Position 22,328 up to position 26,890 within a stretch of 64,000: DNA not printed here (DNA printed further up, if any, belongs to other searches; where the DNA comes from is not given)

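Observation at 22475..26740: SARP/STAND regulator with a C-terminal periplasmic-type solute-binding-protein (family 5) sensor domain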

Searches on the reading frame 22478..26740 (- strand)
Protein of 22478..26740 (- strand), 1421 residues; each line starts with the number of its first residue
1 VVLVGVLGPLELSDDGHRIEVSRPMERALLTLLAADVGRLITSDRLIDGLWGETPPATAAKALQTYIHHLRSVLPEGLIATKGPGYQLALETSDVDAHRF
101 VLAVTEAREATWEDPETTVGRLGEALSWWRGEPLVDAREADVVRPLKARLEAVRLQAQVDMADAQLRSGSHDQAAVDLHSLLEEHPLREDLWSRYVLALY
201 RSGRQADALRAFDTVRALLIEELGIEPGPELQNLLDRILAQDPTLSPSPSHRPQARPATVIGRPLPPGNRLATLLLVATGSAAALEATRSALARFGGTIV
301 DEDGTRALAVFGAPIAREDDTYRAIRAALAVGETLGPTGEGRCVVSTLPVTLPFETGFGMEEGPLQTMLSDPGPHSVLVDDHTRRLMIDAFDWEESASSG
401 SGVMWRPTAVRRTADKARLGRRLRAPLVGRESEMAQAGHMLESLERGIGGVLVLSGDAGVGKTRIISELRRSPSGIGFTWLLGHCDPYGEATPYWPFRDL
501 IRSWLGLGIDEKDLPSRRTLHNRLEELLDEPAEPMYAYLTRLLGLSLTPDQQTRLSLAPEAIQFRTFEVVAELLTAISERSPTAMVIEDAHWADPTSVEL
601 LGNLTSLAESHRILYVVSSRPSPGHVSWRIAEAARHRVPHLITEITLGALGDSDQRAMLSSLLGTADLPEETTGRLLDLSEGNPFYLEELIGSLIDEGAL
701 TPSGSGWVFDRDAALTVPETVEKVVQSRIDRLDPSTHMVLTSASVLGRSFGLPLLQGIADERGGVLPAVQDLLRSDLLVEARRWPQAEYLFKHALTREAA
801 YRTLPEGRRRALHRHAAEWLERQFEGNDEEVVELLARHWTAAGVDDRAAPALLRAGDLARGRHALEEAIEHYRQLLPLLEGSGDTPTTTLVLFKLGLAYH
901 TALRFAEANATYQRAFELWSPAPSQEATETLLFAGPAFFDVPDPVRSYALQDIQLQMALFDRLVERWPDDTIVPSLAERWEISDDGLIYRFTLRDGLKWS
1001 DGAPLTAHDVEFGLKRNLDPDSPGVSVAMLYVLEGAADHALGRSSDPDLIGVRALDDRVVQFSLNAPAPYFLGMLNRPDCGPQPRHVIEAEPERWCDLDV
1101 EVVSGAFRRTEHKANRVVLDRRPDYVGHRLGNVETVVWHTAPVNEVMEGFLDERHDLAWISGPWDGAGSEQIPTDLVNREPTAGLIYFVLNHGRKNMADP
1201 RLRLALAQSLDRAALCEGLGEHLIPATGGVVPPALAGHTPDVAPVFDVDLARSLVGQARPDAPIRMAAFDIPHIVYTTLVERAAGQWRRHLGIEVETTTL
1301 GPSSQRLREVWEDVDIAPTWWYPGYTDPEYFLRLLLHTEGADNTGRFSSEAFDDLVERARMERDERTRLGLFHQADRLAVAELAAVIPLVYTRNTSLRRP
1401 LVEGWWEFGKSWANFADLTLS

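Call 4: search_protein_families(library=pfam, proteins=[window:22478-26740:-], max_evalue=0.1)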
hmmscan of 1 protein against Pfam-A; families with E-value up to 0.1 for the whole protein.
window:22478-26740:- (1421 aa): 13 families
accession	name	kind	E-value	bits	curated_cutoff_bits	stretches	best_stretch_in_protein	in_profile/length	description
PF00496.27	SBP_bac_5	-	2.4e-56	191.9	32.4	1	971-1341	1-366/368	Bacterial extracellular solute-binding proteins, family 5 Middle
PF03704.23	BTAD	-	3e-37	128.7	22.1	1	95-239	1-146/146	Bacterial transcriptional activator domain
PF13191.12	AAA_16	-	1.7e-24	87.7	32.6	1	426-614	1-165/167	AAA ATPase domain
PF00486.34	Trans_reg_C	-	1.3e-08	35.2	26.2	1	24-88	8-77/77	Transcriptional regulatory protein, C terminal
PF13424.12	TPR_12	-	8.9e-06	26.3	30.1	1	849-918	3-74/77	Tetratricopeptide repeat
PF13432.12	TPR_16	-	0.00032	21.5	32.7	2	160-214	2-56/65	Tetratricopeptide repeat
PF25064.1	ARM_TT21_5th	-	0.00032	21.4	27.8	1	157-216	3-62/117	TT21 fifth ARM repeats domain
PF13174.12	TPR_6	-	0.00033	21.5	26.3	0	157-186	2-31/33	Tetratricopeptide repeat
PF13401.12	AAA_22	-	0.0011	19.7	27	1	450-609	6-111/130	AAA domain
PF20308.4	TPR-S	-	0.0016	19.4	27.6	0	174-238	4-60/102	Tetratricopeptide Repeats-Sensor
PF07719.23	TPR_2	-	0.0023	18.4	27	0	891-918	3-30/34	Tetratricopeptide repeat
PF14559.12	TPR_19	-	0.019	15.7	25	1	166-216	2-52/68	Tetratricopeptide repeat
PF07652.20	Flavi_DEAD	-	0.07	13.6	21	0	571-625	85-139/148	Flavivirus DEAD domain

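Call 6: search_protein_families(library=ncbifam, proteins=[window:22478-26740:-], max_evalue=0.01)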
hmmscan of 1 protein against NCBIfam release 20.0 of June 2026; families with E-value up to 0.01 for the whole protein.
window:22478-26740:- (1421 aa): 13 families
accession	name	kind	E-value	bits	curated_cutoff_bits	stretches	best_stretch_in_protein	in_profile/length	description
TIGR03903.1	TOMM_kin_cyc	equivalog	1.1e-58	199.1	705.75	1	293-877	330-919/1267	TOMM system kinase/cyclase fusion protein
NF053617.1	SARPRegAfsRStmc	equivalog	1.9e-44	151.9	1430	1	5-266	32-292/986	SARP-family global regulator AfsR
NF011684.0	PRK15104.1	equivalog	6.7e-39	134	947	1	944-1405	54-524/543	oligopeptide ABC transporter substrate-binding protein OppA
NF007287.0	PRK09755.1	equivalog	5.3e-38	131.1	1098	1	952-1405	56-516/535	ABC transporter substrate-binding protein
NF041231.1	BagI_FevR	exception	2.3e-34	119.1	500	1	14-286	3-277/315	AfsR/SARP family transcriptional regulator BagI/FevR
NF043070.1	DppA_dipep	equivalog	1.1e-17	63.8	1005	1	956-1387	57-502/535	dipeptide ABC transporter periplasmic-binding protein DppA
TIGR02294.1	nickel_nikA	equivalog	6e-14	51.4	393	1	946-1011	22-87/501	nickel ABC transporter substrate-binding protein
NF045467.1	Opp4A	equivalog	1.4e-12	46.7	650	1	952-1070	59-174/556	oligopeptide ABC transporter substrate-binding protein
NF011689.0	PRK15109.1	equivalog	3.8e-10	39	560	1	955-1076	61-184/547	ABC transporter substrate-binding protein SapA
NF047575.1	opine_bind_CntA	exception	1.7e-09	36.8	800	1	956-1011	62-116/535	staphylopine-dependent metal ABC transporter substrate-binding lipoprotein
NF011942.0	PRK15413.1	equivalog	1.2e-08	34.1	594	1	975-1022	74-121/512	glutathione ABC transporter substrate-binding protein GsiB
NF045468.1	Opp5A_nikA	equivalog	3.3e-08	32.5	600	1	952-1019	37-103/488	nickel ABC transporter substrate-binding protein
TIGR04028.1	SBP_KPN_01854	hypoth_equivalog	2.5e-07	29.6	468.5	1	961-1125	32-187/509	TIGR04028 family ABC transporter substrate-binding protein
